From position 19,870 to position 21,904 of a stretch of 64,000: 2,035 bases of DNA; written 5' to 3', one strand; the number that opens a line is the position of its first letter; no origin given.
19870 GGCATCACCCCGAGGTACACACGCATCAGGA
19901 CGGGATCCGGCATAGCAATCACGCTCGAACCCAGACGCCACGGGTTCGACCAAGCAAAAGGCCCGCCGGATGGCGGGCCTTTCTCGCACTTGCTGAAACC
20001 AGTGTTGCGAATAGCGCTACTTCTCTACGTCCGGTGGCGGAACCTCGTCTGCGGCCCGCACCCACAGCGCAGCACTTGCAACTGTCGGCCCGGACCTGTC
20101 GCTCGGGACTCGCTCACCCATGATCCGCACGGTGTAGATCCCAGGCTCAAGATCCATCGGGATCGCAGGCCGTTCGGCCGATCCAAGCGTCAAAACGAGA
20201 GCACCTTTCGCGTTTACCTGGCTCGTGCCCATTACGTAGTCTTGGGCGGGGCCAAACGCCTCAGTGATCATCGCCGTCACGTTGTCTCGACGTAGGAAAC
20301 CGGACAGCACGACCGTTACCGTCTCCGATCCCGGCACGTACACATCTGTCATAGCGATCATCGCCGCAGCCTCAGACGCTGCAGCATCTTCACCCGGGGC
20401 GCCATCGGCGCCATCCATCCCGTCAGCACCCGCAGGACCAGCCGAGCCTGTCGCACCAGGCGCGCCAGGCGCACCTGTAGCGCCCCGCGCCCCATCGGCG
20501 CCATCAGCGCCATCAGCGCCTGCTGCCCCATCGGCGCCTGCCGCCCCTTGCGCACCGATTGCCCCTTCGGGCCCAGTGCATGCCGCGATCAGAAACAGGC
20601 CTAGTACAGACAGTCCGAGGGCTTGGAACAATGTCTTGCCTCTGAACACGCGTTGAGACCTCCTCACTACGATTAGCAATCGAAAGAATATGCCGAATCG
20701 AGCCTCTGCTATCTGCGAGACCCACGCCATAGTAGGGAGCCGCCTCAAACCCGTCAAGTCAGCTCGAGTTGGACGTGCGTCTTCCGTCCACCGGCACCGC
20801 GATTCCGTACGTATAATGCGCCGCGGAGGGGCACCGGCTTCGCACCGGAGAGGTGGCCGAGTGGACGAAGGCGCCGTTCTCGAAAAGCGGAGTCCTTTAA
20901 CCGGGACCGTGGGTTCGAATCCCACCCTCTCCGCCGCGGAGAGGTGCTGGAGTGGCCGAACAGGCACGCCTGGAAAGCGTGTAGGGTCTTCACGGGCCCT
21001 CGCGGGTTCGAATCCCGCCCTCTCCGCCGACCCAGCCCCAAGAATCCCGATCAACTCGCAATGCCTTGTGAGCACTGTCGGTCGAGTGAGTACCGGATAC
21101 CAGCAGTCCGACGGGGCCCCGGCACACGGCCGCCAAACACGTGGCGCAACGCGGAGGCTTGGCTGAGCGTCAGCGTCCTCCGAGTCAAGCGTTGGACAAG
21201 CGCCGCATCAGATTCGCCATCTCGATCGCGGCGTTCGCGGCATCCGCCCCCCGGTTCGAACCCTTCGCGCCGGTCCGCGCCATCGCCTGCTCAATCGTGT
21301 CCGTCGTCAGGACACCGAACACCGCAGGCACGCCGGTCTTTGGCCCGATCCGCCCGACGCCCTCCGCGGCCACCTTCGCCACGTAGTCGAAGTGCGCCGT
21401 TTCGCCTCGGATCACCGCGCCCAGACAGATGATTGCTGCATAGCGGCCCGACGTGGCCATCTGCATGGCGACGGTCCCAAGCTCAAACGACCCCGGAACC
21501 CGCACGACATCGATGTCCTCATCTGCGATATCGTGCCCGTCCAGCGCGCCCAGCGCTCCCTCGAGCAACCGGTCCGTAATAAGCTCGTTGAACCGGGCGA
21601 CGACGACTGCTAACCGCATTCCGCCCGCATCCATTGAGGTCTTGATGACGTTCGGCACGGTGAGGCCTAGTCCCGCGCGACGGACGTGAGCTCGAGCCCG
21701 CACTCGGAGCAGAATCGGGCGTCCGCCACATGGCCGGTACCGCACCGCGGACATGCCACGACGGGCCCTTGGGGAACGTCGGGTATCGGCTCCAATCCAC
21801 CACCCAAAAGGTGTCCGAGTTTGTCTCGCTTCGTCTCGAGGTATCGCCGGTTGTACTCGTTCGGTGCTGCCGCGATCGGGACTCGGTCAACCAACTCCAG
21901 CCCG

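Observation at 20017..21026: Acidic collagen-like GXY x20 lipoprotein divergent from a tandem tRNA-Ser pair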

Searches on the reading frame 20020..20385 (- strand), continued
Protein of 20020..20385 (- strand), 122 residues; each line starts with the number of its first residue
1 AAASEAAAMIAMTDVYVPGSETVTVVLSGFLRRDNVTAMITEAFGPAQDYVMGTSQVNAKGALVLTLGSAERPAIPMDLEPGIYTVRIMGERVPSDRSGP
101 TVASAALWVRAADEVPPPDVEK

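Call 81: fold_search(model_id=the predicted structure, library=pdb)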
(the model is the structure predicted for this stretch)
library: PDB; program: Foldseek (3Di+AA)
matches with E <= 10: 1815; with E <= 0.001: 10
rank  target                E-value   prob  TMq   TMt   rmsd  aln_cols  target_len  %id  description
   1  9jtz_B                1.9e-04  1.00  0.51  0.28   4.2       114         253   18  Crystal structure of Nir2 C-terminal domain in complex with phosphatidic acid (released 2025-10-15)
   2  9jz1_C                2.0e-04  1.00  0.56  0.31   3.7       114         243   19  Crystal structure of Nir2 C-terminal domain in complex with phosphate (released 2025-10-15)
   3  9jtz_C                2.3e-04  1.00  0.52  0.30   3.9       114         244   19  Crystal structure of Nir2 C-terminal domain in complex with phosphatidic acid (released 2025-10-15)
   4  9jz1_A                2.3e-04  1.00  0.51  0.29   4.2       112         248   18  Crystal structure of Nir2 C-terminal domain in complex with phosphate (released 2025-10-15)
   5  9jzp_B                2.5e-04  1.00  0.51  0.29   4.2       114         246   18  Crystal structure of Nir2 C-terminal domain (released 2025-10-15)
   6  9jtz_A                3.0e-04  1.00  0.54  0.29   4.1       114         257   18  Crystal structure of Nir2 C-terminal domain in complex with phosphatidic acid (released 2025-10-15)
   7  9jz1_B                4.2e-04  1.00  0.53  0.29   4.1       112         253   18  Crystal structure of Nir2 C-terminal domain in complex with phosphate (released 2025-10-15)
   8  9jzp_A                4.9e-04  1.00  0.51  0.27   4.2       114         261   19  Crystal structure of Nir2 C-terminal domain (released 2025-10-15)
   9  9jzp_C                8.7e-04  1.00  0.51  0.32   4.2       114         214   18  Crystal structure of Nir2 C-terminal domain (released 2025-10-15)
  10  5jtw_B                9.6e-04  1.00  0.46  0.12   4.7       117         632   12  Crystal structure of complement C4b re-refined using iMDFF (released 2016-08-10)
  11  8df2_B                1.0e-03  1.00  0.53  0.20   5.6       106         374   15  The structure of the 'ALT' construct of the Amuc_1438 glycopeptidase (released 2022-08-31)
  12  8dek_A                1.6e-03  1.00  0.53  0.17   5.5       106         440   13  The structure of the glycopeptidase catalytic domain including the linker of Amuc_1438 (released 2022-08-31)
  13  8df2_C                1.8e-03  1.00  0.48  0.18   5.6       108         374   15  The structure of the 'ALT' construct of the Amuc_1438 glycopeptidase (released 2022-08-31)
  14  8df2_A                2.3e-03  1.00  0.52  0.19   5.5       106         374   13  The structure of the 'ALT' construct of the Amuc_1438 glycopeptidase (released 2022-08-31)
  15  8dek_B                2.5e-03  1.00  0.51  0.17   5.6       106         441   12  The structure of the glycopeptidase catalytic domain including the linker of Amuc_1438 (released 2022-08-31)
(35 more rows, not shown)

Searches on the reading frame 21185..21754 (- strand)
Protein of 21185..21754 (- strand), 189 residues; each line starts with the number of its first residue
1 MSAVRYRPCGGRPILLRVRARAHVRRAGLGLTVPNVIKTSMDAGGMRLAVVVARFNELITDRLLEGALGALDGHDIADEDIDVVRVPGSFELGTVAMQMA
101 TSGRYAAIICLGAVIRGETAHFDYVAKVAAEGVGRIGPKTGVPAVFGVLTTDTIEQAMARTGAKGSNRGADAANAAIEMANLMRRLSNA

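Call 76: search_protein_families(library=pfam, proteins=[window:21185-21754:-], max_evalue=0.001)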
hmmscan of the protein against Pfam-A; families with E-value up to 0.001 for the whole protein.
window:21185-21754:- (189 aa): 1 family
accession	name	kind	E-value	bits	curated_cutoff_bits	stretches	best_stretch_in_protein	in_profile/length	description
PF00885.24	DMRL_synthase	-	4.1e-51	173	26.7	1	45-184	1-139/139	6,7-dimethyl-8-ribityllumazine synthase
